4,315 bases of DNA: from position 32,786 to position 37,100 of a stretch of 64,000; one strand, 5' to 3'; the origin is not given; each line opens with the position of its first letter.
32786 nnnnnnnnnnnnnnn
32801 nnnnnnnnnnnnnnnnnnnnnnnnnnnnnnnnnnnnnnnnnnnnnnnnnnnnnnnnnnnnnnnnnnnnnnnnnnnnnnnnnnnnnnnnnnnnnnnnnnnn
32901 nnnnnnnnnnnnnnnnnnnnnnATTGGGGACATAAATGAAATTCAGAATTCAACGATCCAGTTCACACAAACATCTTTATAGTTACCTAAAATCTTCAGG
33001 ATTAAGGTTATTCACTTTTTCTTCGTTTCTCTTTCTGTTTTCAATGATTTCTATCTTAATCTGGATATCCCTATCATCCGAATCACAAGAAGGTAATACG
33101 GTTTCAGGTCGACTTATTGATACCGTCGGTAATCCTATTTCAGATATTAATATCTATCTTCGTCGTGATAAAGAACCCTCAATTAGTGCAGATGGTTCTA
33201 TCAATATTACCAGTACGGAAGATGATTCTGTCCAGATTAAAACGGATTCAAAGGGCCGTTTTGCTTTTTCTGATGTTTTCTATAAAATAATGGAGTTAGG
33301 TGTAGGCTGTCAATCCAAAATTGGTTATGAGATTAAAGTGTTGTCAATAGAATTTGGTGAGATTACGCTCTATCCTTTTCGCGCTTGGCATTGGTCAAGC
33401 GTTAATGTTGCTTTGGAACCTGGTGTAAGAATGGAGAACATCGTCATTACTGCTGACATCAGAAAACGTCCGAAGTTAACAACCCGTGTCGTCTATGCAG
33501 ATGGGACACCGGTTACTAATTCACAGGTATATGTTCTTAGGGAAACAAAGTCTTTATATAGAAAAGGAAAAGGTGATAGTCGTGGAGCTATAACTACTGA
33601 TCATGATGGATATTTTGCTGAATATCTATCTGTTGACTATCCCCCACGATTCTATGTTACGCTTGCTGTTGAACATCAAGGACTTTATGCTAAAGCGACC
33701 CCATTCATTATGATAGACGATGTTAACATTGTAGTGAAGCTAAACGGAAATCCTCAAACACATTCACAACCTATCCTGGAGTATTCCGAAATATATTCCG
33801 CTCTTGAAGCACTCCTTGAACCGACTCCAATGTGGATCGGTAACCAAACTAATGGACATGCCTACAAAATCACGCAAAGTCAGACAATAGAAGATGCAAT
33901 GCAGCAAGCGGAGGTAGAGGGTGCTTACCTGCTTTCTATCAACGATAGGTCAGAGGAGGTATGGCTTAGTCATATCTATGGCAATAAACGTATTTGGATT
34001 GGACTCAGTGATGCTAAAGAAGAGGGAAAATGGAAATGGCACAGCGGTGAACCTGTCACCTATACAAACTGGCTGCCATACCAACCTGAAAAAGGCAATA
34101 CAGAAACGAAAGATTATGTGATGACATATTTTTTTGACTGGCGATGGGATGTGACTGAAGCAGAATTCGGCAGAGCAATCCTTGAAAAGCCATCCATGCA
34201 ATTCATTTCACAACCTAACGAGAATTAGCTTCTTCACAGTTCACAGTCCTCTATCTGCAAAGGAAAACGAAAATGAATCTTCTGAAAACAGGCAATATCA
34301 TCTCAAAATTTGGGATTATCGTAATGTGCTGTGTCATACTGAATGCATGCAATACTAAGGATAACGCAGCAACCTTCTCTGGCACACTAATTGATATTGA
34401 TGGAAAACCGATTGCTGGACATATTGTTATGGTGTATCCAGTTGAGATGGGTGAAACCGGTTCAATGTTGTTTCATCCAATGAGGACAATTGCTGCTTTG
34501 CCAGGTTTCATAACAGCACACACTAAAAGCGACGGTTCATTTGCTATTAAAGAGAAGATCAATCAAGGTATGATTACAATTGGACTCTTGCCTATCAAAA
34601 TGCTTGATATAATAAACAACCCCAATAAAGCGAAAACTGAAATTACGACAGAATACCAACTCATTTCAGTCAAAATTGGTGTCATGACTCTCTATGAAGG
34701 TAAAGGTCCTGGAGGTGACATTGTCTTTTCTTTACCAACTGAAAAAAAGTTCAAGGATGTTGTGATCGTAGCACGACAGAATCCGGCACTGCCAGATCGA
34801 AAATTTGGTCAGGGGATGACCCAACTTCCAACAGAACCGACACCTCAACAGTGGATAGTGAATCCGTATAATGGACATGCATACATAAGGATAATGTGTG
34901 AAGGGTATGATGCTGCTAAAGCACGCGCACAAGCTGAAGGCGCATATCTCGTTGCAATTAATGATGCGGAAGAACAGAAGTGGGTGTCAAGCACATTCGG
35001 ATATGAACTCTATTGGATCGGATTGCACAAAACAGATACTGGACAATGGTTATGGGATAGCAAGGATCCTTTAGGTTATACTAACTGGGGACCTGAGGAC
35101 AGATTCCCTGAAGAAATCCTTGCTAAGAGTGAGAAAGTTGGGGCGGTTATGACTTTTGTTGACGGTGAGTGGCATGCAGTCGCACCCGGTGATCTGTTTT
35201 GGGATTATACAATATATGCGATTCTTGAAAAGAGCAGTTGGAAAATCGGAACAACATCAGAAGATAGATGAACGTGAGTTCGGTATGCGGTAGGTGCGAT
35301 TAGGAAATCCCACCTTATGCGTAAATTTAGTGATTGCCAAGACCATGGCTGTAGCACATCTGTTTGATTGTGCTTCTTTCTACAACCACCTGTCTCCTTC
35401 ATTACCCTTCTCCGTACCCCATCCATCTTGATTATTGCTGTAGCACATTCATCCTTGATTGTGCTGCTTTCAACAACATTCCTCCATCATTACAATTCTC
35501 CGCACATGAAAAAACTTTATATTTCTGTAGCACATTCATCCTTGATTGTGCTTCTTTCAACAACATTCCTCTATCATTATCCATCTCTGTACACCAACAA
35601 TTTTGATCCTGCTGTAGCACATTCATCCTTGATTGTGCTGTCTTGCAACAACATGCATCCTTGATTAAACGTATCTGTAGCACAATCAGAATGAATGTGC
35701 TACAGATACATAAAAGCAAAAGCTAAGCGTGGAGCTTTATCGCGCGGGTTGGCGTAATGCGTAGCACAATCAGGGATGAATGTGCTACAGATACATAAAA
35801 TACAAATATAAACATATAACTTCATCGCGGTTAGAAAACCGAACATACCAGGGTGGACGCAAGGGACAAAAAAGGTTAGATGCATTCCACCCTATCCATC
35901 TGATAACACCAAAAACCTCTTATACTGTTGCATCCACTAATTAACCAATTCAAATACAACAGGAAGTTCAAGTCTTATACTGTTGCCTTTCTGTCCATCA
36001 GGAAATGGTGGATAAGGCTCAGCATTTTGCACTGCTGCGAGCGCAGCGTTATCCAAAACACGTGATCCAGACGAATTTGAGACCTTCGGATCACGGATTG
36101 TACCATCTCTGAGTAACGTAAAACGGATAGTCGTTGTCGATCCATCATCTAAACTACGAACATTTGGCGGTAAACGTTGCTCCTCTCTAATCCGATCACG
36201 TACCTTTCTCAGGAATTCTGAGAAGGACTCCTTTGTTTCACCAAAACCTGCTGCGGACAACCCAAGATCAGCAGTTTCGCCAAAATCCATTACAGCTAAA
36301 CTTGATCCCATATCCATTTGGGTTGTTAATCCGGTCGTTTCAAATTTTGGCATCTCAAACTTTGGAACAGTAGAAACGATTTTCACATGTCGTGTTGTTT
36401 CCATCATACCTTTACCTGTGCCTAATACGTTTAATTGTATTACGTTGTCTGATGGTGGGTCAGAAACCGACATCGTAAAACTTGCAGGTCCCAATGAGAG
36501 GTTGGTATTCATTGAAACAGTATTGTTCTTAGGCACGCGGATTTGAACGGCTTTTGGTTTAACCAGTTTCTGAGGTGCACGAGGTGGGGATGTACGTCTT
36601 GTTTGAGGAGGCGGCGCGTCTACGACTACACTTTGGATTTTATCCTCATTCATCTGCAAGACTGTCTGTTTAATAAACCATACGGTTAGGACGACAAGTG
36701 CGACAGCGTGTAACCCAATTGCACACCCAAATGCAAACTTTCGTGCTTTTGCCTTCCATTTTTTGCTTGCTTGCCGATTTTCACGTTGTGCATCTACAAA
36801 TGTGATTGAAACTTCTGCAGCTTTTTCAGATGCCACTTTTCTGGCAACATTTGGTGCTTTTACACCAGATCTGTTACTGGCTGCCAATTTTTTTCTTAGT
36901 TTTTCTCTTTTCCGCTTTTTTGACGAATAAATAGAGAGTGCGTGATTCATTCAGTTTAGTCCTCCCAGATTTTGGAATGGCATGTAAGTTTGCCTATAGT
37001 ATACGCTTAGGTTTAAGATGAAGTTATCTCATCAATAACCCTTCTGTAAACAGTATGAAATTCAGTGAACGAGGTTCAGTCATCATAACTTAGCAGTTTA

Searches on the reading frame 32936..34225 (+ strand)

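Call 10: search_protein_families(library=pfam, proteins=[window:32936-34225:+], max_evalue=0.00001)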
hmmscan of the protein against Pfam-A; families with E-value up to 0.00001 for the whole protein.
window:32936-34225:+ (430 aa): 2 families
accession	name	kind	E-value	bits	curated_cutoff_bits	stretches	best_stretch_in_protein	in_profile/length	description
PF00059.27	Lectin_C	-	6.2e-11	43.4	22.6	1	315-404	2-92/107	Lectin C-type domain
PF13620.12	CarboxypepD_reg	-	4.3e-07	30.6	32.3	0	55-114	1-45/82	Carboxypeptidase regulatory-like domain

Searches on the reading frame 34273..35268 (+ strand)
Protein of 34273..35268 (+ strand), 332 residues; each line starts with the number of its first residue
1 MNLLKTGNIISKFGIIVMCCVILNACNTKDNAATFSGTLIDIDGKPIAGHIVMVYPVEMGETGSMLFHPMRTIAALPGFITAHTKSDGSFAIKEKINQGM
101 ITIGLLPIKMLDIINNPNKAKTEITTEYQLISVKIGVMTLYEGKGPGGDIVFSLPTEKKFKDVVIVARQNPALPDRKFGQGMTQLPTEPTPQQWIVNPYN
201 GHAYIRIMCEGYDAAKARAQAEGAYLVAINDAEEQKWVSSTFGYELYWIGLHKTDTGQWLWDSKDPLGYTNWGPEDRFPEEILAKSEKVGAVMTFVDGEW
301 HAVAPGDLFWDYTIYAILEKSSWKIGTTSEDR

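Call 10: search_protein_families(library=pfam, proteins=[window:34273-35268:+], max_evalue=0.00001)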
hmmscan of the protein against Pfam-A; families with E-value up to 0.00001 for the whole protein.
window:34273-35268:+ (332 aa): 1 family
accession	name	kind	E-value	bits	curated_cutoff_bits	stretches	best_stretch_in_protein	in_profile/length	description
PF00059.27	Lectin_C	-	1.3e-09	39.1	22.6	1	212-280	5-72/107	Lectin C-type domain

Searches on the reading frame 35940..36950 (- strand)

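Call 10: search_protein_families(library=pfam, proteins=[window:35940-36950:-], max_evalue=0.00001)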
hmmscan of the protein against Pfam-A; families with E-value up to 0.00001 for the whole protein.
window:35940-36950:- (337 aa): 2 families
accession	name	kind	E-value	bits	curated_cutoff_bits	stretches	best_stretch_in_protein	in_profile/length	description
PF13103.11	TonB_2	-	5.6e-14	52.5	22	1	244-324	2-80/85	TonB C terminal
PF03544.19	TonB_C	-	2.7e-13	50.6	24.6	1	259-335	4-79/79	Gram-negative bacterial TonB protein C-terminal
